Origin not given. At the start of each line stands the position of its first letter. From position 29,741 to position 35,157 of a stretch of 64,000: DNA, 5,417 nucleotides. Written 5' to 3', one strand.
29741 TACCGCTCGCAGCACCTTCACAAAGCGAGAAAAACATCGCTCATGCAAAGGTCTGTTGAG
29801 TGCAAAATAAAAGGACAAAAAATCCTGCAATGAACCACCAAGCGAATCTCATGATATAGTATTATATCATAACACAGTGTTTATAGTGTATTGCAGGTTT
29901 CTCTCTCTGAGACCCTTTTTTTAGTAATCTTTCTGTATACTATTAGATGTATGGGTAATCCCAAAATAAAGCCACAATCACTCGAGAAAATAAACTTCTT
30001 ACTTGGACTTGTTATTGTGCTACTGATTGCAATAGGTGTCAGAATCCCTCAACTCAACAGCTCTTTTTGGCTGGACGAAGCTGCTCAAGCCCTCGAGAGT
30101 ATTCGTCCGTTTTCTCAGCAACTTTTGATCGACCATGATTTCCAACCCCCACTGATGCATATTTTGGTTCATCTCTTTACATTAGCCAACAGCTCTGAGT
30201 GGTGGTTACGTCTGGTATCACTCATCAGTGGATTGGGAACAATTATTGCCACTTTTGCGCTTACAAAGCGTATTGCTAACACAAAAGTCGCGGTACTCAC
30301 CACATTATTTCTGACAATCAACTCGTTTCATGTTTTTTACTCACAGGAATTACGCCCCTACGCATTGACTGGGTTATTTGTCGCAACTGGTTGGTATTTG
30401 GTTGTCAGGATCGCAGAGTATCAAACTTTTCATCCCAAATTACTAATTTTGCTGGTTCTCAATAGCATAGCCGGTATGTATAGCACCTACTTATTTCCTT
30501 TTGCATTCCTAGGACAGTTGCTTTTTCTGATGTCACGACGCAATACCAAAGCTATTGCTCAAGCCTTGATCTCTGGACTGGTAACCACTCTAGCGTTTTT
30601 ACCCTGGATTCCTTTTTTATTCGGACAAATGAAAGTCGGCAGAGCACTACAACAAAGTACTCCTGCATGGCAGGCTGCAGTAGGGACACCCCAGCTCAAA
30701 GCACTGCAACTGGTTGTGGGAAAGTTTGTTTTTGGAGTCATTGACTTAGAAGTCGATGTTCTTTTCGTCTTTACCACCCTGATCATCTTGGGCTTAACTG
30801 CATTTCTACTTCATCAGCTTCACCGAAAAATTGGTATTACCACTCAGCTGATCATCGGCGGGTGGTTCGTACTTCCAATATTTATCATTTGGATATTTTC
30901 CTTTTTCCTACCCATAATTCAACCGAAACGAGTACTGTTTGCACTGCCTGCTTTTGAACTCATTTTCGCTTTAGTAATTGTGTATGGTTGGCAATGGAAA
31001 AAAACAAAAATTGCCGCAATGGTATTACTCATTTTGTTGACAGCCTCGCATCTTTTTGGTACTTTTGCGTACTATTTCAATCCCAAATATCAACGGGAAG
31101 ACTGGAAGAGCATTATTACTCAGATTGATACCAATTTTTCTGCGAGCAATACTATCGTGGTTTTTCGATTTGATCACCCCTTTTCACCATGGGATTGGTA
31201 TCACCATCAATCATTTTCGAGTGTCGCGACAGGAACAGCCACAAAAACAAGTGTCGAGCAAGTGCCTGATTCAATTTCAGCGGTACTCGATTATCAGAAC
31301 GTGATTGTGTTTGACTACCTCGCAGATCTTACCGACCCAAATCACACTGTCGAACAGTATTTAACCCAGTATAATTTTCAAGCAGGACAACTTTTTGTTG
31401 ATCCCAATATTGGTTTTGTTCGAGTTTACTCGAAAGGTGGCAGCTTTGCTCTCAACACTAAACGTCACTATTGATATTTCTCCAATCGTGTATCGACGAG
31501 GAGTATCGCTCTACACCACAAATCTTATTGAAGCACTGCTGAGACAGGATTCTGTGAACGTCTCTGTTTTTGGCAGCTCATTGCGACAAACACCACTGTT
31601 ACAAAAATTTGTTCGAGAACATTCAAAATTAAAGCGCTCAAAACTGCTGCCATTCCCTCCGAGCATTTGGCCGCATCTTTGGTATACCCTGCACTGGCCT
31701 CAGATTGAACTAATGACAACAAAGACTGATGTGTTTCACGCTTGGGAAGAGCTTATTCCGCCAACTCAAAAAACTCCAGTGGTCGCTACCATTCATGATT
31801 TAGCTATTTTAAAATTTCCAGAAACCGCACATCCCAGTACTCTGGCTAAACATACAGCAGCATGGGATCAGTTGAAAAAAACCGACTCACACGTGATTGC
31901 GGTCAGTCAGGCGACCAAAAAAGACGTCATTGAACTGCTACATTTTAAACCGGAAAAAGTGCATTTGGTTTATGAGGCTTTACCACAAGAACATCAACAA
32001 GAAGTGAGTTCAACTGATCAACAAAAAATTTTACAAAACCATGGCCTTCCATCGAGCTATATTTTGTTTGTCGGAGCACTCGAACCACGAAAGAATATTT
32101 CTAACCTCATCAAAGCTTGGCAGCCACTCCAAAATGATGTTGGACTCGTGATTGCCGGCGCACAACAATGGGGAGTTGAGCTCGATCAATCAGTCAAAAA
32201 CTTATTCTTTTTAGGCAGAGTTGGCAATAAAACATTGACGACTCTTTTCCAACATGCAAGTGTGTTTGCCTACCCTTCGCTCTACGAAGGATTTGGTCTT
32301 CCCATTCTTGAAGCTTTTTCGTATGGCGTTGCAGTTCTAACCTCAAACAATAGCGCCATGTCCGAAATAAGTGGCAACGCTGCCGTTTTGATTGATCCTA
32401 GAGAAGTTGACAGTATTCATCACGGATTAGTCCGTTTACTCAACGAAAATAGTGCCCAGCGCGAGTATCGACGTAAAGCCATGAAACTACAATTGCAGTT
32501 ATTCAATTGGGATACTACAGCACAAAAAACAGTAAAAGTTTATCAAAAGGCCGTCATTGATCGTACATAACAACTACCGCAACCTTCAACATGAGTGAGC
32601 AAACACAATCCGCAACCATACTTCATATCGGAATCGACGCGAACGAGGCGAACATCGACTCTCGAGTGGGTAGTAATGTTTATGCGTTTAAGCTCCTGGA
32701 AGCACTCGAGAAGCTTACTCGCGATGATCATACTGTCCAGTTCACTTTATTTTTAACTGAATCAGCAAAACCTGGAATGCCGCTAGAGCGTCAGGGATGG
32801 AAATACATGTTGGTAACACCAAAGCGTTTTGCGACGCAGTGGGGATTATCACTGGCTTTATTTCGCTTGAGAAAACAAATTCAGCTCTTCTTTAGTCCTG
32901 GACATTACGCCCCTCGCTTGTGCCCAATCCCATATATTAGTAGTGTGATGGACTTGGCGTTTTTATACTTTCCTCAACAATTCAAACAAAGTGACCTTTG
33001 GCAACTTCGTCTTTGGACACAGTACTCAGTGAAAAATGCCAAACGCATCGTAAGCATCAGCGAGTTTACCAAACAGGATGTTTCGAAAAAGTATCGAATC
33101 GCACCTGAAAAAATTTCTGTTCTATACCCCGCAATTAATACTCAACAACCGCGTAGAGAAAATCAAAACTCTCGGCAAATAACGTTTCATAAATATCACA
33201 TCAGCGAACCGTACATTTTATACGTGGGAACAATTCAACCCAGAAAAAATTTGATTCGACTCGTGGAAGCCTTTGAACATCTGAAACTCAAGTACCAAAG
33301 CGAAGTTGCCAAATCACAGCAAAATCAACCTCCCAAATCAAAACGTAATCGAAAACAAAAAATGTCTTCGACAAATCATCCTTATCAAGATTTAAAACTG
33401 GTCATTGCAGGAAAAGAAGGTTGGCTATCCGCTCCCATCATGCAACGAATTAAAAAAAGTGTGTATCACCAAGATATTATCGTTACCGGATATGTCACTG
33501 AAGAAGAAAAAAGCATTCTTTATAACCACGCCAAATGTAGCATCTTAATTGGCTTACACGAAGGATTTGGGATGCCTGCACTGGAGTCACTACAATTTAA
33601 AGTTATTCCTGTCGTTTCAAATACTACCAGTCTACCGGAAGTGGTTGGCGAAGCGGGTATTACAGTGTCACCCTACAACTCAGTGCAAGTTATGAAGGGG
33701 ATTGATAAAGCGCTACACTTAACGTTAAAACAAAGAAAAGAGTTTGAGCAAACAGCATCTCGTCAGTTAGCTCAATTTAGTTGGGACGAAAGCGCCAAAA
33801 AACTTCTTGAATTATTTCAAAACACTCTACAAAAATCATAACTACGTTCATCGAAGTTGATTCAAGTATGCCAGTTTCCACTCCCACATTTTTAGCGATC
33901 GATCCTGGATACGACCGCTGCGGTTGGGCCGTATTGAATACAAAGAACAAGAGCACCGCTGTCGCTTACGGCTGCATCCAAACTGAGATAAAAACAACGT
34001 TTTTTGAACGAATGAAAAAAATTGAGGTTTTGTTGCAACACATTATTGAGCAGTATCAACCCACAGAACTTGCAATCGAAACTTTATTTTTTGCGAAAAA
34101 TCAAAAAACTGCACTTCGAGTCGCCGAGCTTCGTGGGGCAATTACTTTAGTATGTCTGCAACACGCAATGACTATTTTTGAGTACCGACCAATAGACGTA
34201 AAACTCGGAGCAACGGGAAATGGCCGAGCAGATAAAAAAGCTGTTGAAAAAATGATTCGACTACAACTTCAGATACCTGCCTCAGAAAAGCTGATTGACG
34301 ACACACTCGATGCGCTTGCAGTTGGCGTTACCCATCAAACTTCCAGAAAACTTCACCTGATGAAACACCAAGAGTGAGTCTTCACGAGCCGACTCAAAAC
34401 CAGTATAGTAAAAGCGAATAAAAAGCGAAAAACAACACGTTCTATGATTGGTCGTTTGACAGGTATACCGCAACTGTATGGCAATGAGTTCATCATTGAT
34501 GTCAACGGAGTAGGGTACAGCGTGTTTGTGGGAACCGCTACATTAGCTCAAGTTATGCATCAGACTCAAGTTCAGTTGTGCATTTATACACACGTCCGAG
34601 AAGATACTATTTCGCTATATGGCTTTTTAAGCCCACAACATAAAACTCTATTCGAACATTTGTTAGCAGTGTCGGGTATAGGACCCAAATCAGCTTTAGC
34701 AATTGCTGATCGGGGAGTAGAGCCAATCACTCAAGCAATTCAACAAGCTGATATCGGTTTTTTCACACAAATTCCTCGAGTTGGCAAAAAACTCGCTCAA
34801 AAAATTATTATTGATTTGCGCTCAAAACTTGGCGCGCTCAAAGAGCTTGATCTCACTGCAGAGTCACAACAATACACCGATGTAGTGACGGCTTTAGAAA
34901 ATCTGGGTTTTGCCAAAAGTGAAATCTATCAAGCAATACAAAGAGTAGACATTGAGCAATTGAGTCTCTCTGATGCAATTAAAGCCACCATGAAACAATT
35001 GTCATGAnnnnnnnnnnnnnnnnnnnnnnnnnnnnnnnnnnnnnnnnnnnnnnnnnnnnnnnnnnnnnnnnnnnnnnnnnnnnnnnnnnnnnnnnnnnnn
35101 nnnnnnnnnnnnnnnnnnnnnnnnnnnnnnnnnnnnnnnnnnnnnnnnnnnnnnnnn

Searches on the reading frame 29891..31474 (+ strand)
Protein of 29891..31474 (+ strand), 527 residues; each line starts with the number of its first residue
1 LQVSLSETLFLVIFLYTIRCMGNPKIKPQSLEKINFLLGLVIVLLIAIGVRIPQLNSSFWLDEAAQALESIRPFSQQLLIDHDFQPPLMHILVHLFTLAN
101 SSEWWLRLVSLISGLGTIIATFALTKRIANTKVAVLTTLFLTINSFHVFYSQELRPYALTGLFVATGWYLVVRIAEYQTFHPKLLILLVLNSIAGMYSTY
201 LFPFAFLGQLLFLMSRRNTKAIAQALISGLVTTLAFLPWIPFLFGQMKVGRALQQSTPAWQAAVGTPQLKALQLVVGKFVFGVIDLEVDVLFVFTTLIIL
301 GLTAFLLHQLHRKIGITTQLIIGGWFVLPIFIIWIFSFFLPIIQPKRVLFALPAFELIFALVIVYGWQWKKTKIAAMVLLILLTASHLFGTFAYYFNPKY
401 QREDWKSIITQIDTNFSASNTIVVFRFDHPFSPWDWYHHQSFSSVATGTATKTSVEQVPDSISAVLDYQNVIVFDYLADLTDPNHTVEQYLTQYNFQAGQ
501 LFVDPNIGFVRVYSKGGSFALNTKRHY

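Call 5: search_protein_families(library=pfam, proteins=[window:29891-31474:+], max_evalue=0.01)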
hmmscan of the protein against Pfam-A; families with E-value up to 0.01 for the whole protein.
window:29891-31474:+ (527 aa): 1 family
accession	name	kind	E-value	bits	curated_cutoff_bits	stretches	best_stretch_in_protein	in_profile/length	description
PF13231.12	PMT_2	-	6.6e-07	30.1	26.1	1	86-240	3-158/160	Dolichyl-phosphate-mannose-protein mannosyltransferase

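Call 6: search_protein_families(library=ncbifam, proteins=[window:29891-31474:+], max_evalue=0.01)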
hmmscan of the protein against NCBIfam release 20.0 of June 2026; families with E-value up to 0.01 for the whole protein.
window:29891-31474:+ (527 aa): 0 families

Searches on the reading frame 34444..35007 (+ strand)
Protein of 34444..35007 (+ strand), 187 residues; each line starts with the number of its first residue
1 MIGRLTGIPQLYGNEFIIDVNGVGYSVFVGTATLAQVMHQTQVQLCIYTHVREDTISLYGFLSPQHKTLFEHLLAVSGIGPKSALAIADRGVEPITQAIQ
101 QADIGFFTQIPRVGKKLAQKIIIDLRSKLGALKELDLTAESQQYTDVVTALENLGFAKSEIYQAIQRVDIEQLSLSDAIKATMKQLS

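Call 16: search_protein_families(library=pfam, proteins=[window:34444-35007:+], max_evalue=0.001)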
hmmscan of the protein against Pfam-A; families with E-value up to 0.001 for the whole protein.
window:34444-35007:+ (187 aa): 4 families
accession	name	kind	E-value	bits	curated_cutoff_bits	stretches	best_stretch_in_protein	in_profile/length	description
PF14520.12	HHH_5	-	1.3e-15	58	27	1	70-126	1-56/57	Helix-hairpin-helix domain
PF01330.27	RuvA_N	-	3.8e-15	56.2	23.6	1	1-60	1-61/61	RuvA N terminal domain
PF07499.19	RuvA_C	-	3.7e-09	37.3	24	1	144-187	3-47/47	RuvA, C-terminal domain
PF00633.29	HHH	-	0.00024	21.2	24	0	71-88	11-28/30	Helix-hairpin-helix motif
